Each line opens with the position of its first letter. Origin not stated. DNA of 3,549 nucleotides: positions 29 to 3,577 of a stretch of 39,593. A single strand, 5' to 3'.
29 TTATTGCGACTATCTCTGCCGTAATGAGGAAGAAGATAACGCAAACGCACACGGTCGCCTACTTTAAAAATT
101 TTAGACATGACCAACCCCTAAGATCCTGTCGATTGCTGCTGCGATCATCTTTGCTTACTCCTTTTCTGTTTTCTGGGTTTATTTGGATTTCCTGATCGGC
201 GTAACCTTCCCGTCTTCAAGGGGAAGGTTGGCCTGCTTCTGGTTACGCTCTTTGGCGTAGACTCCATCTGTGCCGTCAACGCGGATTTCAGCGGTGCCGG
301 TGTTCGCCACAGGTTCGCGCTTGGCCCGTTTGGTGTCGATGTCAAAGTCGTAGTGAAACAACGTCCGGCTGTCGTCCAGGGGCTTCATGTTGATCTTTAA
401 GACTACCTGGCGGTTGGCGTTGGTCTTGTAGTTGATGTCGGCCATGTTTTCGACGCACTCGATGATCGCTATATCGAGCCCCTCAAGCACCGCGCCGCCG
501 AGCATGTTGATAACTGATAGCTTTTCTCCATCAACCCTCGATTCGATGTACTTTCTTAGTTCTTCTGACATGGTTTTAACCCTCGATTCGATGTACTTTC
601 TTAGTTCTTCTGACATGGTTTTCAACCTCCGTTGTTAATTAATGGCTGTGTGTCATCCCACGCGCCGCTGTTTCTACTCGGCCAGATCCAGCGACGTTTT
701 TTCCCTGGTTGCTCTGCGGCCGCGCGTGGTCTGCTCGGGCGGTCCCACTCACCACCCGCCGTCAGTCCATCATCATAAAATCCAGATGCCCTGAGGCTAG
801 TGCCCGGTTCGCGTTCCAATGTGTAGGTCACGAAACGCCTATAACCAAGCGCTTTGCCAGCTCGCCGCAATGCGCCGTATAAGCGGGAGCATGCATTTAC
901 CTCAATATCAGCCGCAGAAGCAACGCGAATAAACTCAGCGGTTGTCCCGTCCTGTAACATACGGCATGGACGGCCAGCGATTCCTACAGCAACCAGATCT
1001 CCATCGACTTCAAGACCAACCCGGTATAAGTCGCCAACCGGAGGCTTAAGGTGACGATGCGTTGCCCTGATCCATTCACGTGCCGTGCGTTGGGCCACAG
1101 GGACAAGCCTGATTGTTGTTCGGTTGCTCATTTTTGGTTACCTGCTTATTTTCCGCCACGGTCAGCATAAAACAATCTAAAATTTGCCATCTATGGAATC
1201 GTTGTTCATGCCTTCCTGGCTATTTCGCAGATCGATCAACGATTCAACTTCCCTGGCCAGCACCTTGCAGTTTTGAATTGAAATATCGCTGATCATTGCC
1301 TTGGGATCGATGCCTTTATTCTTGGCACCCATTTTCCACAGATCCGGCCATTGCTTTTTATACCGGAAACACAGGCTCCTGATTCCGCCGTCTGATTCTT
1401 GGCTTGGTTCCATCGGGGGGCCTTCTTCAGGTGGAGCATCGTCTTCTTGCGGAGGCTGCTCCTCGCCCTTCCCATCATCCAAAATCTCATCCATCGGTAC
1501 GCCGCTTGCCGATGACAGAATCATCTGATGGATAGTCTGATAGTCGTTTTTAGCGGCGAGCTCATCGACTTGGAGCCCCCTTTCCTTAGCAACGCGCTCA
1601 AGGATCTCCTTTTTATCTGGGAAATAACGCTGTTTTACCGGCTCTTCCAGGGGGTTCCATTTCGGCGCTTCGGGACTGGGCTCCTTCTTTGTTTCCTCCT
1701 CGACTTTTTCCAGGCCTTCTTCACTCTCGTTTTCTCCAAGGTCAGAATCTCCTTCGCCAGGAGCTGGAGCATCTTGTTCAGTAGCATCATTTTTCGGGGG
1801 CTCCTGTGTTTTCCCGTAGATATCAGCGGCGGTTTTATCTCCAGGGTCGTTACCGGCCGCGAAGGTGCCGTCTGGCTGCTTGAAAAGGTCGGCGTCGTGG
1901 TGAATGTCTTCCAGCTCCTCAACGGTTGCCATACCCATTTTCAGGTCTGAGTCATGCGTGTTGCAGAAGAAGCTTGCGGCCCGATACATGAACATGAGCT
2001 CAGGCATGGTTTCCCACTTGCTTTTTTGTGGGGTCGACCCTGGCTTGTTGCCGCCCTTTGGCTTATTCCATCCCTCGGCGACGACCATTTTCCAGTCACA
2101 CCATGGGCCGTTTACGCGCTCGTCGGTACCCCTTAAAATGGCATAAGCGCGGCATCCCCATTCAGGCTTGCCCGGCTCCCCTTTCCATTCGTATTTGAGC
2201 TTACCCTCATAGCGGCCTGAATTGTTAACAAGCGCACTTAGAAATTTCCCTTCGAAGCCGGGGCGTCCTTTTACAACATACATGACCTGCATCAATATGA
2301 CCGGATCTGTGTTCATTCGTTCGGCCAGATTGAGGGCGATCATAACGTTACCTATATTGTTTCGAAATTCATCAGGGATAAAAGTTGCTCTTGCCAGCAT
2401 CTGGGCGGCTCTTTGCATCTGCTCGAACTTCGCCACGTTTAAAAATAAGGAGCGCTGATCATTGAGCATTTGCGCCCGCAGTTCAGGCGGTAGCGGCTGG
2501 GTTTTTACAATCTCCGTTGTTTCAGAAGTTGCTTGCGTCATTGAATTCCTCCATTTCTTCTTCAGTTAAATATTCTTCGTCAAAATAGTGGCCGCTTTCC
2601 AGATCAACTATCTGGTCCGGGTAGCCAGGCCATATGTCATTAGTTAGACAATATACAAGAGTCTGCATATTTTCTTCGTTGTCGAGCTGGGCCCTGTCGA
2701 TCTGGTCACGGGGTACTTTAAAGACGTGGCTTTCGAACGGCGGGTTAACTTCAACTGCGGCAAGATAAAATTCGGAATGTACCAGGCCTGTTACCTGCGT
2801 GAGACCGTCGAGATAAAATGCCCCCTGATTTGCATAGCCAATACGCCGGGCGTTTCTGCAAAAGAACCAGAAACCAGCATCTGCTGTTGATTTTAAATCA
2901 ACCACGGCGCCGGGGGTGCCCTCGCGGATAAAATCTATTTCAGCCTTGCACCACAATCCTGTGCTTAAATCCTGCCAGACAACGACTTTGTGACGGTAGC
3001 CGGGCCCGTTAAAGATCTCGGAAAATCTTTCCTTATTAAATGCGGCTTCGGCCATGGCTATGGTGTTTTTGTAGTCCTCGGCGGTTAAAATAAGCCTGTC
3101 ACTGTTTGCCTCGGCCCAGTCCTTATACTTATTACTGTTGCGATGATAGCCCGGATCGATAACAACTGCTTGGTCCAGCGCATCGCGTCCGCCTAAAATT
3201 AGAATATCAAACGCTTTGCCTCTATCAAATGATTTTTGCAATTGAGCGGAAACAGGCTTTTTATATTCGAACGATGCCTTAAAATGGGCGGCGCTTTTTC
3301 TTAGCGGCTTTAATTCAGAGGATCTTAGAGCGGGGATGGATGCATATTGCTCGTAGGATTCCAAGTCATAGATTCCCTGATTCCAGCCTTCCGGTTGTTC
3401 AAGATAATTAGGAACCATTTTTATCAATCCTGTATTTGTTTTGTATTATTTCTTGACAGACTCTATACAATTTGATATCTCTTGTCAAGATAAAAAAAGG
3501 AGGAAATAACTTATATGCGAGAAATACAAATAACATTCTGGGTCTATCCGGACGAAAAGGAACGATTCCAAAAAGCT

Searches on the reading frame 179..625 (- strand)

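Call 9: search_protein_families(library=pfam, proteins=[window:179-625:-], max_evalue=0.01)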
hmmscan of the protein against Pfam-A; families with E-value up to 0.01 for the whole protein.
window:179-625:- (148 aa): 0 families

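Call 70: search_protein_families(library=pfam, proteins=[window:179-625:-], max_evalue=1)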
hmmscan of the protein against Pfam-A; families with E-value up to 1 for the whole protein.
window:179-625:- (148 aa): 1 family
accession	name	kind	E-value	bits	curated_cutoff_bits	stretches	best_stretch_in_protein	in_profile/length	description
PF00670.27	AdoHcyase_NAD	-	0.028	15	27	1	36-104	54-124/162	S-adenosyl-L-homocysteine hydrolase, NAD binding domain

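Call 78: search_protein_families(library=phrogs, proteins=[window:179-625:-], max_evalue=0.01)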
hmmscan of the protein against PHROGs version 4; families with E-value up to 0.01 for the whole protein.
window:179-625:- (148 aa): 1 family
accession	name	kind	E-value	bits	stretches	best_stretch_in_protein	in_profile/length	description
phrog_997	-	DNA, RNA and nucleotide metabolism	2.7e-09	38.2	1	37-129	6-96/136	replication terminator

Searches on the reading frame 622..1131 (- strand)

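Call 9: search_protein_families(library=pfam, proteins=[window:622-1131:-], max_evalue=0.01)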
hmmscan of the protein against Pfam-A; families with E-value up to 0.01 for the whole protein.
window:622-1131:- (169 aa): 0 families

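Call 70: search_protein_families(library=pfam, proteins=[window:622-1131:-], max_evalue=1)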
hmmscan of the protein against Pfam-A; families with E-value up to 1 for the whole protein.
window:622-1131:- (169 aa): 1 family
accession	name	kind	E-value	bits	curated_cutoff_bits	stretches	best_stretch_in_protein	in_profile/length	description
PF01715.23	IPPT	-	0.071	13.2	23.6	1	6-104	124-212/243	IPP transferase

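Call 78: search_protein_families(library=phrogs, proteins=[window:622-1131:-], max_evalue=0.01)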
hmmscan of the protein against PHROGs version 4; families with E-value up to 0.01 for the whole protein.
window:622-1131:- (169 aa): 1 family
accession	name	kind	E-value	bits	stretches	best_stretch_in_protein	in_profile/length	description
phrog_1384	-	other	3.3e-26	93.2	1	4-144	18-174/245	Mom-like DNA modification protein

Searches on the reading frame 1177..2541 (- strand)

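Call 9: search_protein_families(library=pfam, proteins=[window:1177-2541:-], max_evalue=0.01)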
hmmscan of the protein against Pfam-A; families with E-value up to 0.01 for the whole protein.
window:1177-2541:- (454 aa): 0 families

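Call 78: search_protein_families(library=phrogs, proteins=[window:1177-2541:-], max_evalue=0.01)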
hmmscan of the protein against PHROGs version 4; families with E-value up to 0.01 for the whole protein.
window:1177-2541:- (454 aa): 2 families
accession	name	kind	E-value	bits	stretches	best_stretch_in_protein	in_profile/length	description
phrog_561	-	DNA, RNA and nucleotide metabolism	1.1e-60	207.7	1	1-291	274-576/633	RecT-like ssDNA annealing protein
phrog_4171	-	DNA, RNA and nucleotide metabolism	1.9e-06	28.8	1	13-109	15-110/392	RecT-like ssDNA annealing protein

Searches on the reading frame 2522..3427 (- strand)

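Call 4: search_protein_families(library=pfam, proteins=[window:2522-3427:-], max_evalue=0.1)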
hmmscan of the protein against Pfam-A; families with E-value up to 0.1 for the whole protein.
window:2522-3427:- (301 aa): 1 family
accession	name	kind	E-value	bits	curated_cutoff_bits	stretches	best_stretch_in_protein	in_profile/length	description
PF12684.13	DUF3799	-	2.7e-24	86.6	26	1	36-273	2-227/233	PDDEXK-like domain of unknown function (DUF3799)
